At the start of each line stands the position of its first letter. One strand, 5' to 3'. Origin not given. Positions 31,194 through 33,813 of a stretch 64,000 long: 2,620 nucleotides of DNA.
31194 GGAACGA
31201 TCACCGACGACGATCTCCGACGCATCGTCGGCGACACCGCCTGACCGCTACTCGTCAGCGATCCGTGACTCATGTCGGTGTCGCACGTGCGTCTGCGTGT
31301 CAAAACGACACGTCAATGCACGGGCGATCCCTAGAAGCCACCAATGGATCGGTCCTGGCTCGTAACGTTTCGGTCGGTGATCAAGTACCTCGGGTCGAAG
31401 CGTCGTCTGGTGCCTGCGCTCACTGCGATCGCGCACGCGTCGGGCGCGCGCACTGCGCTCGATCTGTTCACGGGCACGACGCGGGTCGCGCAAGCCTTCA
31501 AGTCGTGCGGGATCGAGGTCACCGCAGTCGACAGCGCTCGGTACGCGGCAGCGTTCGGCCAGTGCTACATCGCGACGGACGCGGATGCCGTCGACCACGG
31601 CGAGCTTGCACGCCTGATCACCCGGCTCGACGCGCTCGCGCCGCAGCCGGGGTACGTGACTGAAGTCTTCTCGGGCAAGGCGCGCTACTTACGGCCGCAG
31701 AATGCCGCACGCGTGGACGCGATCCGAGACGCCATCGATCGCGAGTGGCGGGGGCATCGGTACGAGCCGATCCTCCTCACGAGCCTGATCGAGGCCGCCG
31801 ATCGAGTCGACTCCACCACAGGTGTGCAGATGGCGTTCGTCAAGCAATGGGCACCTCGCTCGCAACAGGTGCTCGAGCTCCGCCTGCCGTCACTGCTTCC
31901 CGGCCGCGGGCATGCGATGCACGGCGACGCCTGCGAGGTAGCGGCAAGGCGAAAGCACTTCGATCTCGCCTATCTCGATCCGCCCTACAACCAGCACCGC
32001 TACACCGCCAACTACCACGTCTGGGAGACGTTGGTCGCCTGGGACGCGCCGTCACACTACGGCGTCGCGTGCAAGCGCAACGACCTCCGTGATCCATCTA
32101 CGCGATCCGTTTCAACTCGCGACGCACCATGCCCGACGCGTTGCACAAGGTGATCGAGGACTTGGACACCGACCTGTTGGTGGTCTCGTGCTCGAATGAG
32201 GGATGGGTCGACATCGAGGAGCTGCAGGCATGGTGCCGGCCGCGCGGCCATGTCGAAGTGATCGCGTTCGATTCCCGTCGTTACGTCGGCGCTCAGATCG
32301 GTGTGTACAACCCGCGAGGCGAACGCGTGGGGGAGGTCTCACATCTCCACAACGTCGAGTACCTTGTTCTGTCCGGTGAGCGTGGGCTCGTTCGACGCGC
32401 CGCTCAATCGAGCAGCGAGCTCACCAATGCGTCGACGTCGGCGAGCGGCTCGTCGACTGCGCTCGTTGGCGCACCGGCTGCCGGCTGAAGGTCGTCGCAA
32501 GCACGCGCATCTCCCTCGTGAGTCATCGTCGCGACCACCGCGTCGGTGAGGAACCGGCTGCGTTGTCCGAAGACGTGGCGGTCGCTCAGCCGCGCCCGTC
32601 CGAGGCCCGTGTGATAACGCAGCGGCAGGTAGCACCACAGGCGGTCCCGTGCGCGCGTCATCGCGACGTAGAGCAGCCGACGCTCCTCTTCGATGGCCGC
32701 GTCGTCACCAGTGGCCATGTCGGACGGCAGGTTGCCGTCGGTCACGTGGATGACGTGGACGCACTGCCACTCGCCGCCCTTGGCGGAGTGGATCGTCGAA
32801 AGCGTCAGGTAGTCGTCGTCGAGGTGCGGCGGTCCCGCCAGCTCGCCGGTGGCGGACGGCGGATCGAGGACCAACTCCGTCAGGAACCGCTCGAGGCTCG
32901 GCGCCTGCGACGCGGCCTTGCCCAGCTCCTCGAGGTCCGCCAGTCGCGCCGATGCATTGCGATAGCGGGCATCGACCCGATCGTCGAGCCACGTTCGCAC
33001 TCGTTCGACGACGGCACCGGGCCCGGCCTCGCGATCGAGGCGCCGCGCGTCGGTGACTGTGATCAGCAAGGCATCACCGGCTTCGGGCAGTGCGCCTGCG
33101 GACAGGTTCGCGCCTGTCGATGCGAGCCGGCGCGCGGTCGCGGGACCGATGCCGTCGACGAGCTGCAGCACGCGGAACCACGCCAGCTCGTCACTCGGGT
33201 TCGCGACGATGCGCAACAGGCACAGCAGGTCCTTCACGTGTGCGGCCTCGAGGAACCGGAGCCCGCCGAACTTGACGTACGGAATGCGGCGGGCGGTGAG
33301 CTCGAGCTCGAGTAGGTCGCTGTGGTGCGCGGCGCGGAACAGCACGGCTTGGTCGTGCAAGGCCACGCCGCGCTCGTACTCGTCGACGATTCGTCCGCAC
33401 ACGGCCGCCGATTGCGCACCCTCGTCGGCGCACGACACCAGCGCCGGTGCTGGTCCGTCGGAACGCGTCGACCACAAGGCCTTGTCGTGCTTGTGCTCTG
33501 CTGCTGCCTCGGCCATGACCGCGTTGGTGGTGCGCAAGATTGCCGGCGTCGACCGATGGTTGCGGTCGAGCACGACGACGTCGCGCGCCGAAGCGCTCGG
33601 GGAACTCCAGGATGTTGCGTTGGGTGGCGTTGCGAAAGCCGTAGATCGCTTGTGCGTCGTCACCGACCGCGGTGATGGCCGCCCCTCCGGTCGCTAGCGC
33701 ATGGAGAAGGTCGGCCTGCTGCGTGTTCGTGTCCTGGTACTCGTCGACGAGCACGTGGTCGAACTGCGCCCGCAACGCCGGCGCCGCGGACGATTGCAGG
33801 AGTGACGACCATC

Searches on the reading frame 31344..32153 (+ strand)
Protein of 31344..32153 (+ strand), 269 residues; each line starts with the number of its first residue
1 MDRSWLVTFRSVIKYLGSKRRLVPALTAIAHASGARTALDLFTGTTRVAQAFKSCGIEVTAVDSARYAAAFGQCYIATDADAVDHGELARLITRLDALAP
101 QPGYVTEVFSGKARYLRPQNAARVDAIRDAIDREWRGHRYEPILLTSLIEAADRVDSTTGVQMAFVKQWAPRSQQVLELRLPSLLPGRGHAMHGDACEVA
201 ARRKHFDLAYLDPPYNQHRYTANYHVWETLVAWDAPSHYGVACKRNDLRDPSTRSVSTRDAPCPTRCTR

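Call 28: search_protein_families(library=pfam, proteins=[window:31344-32153:+], max_evalue=0.01)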
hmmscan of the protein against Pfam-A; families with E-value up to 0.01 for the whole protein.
window:31344-32153:+ (269 aa): 2 families
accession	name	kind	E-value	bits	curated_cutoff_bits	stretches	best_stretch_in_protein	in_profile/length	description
PF02086.21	MethyltransfD12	-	1.7e-27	97.2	22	1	15-247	1-217/253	D12 class N6 adenine-specific DNA methyltransferase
PF03602.21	Cons_hypoth95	-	0.0071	16.5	24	0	199-220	107-128/182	Conserved hypothetical protein 95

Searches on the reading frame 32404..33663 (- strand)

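Call 28: search_protein_families(library=pfam, proteins=[window:32404-33663:-], max_evalue=0.01)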
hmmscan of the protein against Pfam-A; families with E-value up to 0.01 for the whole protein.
window:32404-33663:- (419 aa): 3 families
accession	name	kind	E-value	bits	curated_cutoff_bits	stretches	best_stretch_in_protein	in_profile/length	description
PF13361.12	UvrD_C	-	2.6e-45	155.8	25.6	2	30-181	1-151/350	UvrD-like helicase C-terminal domain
PF13538.12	UvrD_C_2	-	5.7e-12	45.7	27.4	1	286-343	2-50/52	UvrD-like helicase C-terminal domain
PF14520.12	HHH_5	-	0.0028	18.5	27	1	163-186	1-24/57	Helix-hairpin-helix domain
